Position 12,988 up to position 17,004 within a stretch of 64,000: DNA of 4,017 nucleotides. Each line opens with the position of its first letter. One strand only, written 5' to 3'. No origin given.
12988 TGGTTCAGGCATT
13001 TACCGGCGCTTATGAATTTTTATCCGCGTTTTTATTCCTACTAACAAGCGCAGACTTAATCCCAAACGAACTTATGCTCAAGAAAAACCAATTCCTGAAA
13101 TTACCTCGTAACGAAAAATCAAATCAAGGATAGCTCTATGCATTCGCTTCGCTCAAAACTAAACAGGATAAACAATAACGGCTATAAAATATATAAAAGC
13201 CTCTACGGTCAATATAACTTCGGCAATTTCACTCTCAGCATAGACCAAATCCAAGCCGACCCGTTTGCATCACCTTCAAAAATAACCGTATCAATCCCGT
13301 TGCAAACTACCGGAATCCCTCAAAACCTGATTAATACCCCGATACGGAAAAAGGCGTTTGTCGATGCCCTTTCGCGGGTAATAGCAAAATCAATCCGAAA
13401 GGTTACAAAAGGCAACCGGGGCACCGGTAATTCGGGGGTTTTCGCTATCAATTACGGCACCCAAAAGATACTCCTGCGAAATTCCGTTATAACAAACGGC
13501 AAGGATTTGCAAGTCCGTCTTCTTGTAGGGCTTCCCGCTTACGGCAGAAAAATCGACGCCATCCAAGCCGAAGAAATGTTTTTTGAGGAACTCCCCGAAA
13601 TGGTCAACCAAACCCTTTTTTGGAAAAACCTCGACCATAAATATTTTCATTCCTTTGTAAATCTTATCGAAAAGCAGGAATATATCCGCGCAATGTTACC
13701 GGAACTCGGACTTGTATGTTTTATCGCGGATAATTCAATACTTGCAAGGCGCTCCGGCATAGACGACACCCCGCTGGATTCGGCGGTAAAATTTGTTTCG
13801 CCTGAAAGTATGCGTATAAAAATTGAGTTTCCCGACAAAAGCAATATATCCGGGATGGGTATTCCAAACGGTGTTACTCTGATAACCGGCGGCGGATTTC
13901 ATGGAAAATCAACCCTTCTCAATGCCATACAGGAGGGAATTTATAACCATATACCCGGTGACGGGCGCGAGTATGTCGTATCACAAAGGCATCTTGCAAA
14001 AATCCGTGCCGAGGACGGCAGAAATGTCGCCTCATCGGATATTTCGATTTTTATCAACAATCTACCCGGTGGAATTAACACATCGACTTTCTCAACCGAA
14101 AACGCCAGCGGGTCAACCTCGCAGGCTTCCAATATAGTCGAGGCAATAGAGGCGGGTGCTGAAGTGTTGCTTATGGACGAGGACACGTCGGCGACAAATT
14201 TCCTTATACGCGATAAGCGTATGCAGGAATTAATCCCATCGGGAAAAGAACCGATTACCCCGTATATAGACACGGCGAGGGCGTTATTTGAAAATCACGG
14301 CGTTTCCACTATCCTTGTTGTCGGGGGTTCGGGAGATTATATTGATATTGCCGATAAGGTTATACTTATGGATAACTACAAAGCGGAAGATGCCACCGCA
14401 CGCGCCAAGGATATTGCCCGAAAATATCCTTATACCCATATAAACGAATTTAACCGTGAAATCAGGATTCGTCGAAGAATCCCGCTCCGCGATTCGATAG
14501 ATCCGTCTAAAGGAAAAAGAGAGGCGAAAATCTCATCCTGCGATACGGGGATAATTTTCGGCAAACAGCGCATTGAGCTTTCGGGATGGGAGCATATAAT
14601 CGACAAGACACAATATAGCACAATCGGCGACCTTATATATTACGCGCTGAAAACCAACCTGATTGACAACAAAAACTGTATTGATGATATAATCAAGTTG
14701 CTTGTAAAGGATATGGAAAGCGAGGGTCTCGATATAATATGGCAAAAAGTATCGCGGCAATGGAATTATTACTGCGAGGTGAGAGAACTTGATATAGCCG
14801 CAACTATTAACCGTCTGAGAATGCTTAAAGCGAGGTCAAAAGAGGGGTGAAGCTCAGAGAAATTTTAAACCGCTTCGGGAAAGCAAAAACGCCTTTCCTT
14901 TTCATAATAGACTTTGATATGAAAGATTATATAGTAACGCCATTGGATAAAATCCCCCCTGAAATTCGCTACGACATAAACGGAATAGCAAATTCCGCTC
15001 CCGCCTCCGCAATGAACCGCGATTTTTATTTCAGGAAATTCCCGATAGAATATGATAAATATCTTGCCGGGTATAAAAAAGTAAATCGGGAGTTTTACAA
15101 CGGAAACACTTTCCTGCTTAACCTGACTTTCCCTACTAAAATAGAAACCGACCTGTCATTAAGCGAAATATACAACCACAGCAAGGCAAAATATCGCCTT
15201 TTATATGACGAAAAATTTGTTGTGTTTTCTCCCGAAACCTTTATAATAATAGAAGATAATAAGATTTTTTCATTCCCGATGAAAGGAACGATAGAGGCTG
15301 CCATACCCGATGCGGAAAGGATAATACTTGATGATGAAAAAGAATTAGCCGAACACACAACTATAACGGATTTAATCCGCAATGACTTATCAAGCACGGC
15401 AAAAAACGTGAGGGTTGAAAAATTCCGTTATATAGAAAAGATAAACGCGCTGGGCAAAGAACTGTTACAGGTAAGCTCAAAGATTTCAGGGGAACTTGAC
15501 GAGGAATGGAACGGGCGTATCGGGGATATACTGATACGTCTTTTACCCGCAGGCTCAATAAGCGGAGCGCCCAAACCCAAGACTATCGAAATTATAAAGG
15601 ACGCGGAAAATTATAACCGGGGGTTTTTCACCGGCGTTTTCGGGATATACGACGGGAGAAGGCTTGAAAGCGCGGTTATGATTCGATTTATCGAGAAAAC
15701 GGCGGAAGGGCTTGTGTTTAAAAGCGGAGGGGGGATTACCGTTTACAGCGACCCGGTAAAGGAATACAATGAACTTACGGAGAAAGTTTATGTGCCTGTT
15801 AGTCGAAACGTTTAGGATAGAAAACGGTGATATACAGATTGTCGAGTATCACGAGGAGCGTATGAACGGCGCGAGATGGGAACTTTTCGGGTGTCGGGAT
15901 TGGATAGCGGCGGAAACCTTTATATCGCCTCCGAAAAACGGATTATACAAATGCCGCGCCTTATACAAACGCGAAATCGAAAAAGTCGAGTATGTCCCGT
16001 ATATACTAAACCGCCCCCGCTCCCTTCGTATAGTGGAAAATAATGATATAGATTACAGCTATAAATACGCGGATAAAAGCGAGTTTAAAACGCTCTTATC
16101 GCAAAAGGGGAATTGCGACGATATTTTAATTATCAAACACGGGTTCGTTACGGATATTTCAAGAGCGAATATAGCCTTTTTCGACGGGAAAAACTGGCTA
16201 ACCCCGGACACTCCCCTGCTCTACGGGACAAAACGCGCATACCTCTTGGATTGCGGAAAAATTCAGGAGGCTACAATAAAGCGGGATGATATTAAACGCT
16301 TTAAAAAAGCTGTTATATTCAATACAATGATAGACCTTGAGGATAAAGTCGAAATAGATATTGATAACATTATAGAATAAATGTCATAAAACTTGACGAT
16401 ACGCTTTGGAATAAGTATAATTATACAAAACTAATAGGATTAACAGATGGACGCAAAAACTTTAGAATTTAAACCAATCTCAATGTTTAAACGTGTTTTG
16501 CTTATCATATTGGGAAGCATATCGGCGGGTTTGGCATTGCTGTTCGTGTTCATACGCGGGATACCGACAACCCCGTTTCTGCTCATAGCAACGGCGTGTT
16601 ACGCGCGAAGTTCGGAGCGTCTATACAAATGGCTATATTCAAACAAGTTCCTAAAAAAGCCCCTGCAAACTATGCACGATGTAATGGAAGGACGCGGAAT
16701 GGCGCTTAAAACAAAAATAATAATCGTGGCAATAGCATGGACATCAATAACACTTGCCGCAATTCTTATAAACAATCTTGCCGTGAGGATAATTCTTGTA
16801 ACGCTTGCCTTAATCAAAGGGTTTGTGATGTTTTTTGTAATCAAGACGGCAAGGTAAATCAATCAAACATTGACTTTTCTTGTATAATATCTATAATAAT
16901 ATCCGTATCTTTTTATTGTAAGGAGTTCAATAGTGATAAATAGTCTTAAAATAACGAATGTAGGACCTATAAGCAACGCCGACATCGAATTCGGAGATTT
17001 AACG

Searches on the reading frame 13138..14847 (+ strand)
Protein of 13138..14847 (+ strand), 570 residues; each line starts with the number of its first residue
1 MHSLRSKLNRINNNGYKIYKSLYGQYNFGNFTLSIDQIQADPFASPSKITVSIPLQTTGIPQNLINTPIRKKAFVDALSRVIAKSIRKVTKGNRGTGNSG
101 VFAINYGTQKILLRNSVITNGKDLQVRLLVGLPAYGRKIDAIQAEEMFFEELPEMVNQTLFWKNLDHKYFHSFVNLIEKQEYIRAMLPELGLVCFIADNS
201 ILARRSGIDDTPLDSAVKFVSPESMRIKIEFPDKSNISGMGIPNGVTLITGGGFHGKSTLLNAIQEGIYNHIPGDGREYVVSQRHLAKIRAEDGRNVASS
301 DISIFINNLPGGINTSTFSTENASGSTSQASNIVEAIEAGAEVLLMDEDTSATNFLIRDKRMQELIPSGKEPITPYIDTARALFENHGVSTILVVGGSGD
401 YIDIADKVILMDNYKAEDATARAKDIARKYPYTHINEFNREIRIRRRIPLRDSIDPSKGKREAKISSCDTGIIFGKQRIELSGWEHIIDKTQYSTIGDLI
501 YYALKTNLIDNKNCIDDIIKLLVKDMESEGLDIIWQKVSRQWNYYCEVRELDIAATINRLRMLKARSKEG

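Call 4: search_protein_families(library=pfam, proteins=[window:13138-14847:+], max_evalue=0.1)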
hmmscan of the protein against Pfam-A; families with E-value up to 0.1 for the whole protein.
window:13138-14847:+ (570 aa): 5 families
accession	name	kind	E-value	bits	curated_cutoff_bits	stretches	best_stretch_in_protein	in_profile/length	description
PF09818.15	ABC_ATPase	-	6.6e-123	409.7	23.2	1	169-441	4-276/283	P-loop domain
PF20446.3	ABC_N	-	5.8e-45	153.5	26.5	1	1-161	1-160/162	ATPase of the ABC class N-terminal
PF21117.3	MRB1590_C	-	2.7e-17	63.7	27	1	471-565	9-101/102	MRB1590 C-terminal domain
PF13476.12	AAA_23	-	0.0028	18.8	27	1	229-322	15-100/201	AAA domain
PF13555.12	AAA_29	-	0.0071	16.5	27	1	243-265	21-43/61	P-loop containing region of AAA domain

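Call 53: find_homologous_proteins(query=window:13138-14847:+, max_evalue=1e-50)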
Query window:13138-14847:+ (570 aa): 8000 proteins with E <= 1e-50 among 8000 candidates; the best 120 are listed.
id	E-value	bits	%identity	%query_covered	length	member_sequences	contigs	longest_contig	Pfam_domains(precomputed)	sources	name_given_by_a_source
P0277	0.0e+0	1277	100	100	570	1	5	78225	PF21117.4,PF20446.4,PF09818.16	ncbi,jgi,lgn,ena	jgi:predicted ABC-class ATPase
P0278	2.0e-235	801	63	99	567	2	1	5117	PF21117.4,PF20446.4,PF09818.16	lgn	-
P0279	1.3e-234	798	63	99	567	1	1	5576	PF21117.4,PF20446.4,PF09818.16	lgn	-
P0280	2.2e-224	764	60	99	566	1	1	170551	PF21117.4,PF20446.4,PF09818.16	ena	-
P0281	4.9e-220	750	59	99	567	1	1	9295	PF21117.4,PF20446.4,PF09818.16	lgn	-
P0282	1.0e-219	749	58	99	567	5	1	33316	PF21117.4,PF20446.4,PF09818.16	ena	-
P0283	7.2e-210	716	57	99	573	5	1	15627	PF21117.4,PF20446.4,PF09818.16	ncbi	-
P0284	1.3e-204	699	56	99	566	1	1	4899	PF21117.4,PF20446.4,PF09818.16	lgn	-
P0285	1.7e-202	692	56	99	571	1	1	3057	PF21117.4,PF20446.4,PF09818.16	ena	-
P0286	4.1e-202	691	56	100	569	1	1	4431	PF21117.4,PF20446.4,PF09818.16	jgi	-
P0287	5.9e-200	684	54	99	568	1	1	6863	PF21117.4,PF20446.4,PF09818.16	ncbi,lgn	-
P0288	2.4e-199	682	61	88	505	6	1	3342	PF21117.4,PF20446.4,PF09818.16,PF13476.13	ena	-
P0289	2.8e-190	652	52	99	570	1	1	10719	PF21117.4,PF20446.4,PF09818.16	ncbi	-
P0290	1.4e-183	630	52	100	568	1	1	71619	PF21117.4,PF20446.4,PF09818.16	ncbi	-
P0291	6.6e-174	598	51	98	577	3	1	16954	PF21117.4,PF20446.4,PF09818.16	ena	-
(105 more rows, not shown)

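Call 54: find_encoding_contigs(protein=P0280, flank=10000, max_places=2)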
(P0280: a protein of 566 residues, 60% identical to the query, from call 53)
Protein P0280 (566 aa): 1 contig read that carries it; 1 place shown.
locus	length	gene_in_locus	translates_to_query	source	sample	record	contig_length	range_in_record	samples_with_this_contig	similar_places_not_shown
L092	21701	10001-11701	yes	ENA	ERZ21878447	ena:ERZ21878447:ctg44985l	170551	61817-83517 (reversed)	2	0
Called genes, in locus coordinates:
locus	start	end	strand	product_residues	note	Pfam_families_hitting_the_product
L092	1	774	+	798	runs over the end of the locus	PF13802:Gal_mutarotas_2, PF01055:Glyco_hydro_31_2nd, PF21365:Glyco_hydro_31_3rd, PF17137:DUF5110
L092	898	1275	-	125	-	-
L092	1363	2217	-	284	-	PF01875:Memo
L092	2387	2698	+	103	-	PF11950:DUF3467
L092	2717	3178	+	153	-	PF01668:SmpB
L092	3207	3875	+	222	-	PF00990:GGDEF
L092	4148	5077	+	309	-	PF25084:LbH_EIF2B (faint), PF25087:GMPPB_C (faint), PF00132:Hexapep (weak)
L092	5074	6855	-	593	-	PF00990:GGDEF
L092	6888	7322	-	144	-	-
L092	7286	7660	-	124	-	-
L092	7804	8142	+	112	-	PF11969:DcpS_C, PF01230:HIT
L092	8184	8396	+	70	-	PF01165:Ribosomal_S21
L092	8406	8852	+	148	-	PF09424:YqeY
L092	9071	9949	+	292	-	PF01678:DAP_epimerase, PF02567:PhzC-PhzF (weak), PF01678:DAP_epimerase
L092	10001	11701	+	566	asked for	PF20446:ABC_N, PF09818:ABC_ATPase, PF21117:MRB1590_C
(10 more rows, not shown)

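Call 55: find_encoding_contigs(protein=P0282, flank=10000, max_places=2)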
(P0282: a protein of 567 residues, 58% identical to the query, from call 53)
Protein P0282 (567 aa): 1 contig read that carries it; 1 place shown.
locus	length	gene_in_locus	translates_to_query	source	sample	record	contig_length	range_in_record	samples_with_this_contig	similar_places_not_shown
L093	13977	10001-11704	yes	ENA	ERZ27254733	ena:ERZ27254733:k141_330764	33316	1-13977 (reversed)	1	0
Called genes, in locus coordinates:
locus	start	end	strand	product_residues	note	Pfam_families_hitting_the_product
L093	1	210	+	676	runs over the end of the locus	-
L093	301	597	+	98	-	PF01649:Ribosomal_S20p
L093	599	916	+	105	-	PF00216:Bac_DNA_binding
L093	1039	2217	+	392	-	PF07614:DUF1577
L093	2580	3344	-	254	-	PF01784:DUF34_NIF3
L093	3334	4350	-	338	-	PF02618:YceG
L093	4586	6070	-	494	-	PF07907:YibE_F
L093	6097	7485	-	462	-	PF00749:tRNA-synt_1c, PF19269:Anticodon_2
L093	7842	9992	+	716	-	-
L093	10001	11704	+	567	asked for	PF20446:ABC_N, PF09818:ABC_ATPase, PF21117:MRB1590_C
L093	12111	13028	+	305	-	PF03168:LEA_2 (faint)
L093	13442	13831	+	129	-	-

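Call 56: find_encoding_contigs(protein=P0279, flank=10000, max_places=2)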
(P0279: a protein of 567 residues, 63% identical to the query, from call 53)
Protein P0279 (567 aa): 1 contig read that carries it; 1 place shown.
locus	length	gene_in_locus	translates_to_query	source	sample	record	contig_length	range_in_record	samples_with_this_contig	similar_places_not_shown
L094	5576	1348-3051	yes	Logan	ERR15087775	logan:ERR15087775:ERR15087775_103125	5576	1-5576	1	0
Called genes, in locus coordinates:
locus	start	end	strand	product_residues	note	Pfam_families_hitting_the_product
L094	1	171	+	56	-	?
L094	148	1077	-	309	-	PF00196:GerE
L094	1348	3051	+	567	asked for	PF20446:ABC_N, PF09818:ABC_ATPase, PF21117:MRB1590_C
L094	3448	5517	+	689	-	PF18911:PKD_4 (faint), PF21027:Sde0182_C (faint), PF22352:K319L-like_PKD, PF13517:FG-GAP_3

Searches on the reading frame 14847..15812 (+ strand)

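Call 4: search_protein_families(library=pfam, proteins=[window:14847-15812:+], max_evalue=0.1)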
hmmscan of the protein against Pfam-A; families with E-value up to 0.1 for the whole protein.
window:14847-15812:+ (322 aa): 1 family
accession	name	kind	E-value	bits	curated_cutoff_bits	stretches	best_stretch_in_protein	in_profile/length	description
PF00425.24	Chorismate_bind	-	3e-51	174.9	27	1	70-313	3-257/257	chorismate binding enzyme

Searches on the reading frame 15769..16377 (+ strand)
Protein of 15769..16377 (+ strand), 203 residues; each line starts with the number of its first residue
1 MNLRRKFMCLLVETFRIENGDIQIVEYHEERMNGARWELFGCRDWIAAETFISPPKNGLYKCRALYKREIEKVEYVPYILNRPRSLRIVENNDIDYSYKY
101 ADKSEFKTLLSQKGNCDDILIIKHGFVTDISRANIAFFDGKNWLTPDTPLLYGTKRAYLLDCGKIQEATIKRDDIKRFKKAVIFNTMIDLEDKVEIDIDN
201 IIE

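Call 4: search_protein_families(library=pfam, proteins=[window:15769-16377:+], max_evalue=0.1)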
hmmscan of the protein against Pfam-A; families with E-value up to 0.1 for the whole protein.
window:15769-16377:+ (203 aa): 1 family
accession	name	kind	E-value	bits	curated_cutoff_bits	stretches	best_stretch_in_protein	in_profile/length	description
PF01063.24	Aminotran_4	-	3.4e-12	47.1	28.5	1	100-188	120-215/223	Amino-transferase class IV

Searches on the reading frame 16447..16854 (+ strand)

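Call 4: search_protein_families(library=pfam, proteins=[window:16447-16854:+], max_evalue=0.1)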
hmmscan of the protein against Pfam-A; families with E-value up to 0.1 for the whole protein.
window:16447-16854:+ (136 aa): 1 family
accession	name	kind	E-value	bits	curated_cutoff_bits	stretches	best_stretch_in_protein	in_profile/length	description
PF04304.18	DUF454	-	1.7e-26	92.9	35.1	1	16-133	1-114/115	Protein of unknown function (DUF454)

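Call 76: search_protein_families(library=padloc, proteins=[window:16447-16854:+], max_evalue=0.001)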
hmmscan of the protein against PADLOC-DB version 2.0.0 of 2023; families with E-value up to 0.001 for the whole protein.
window:16447-16854:+ (136 aa): 0 families
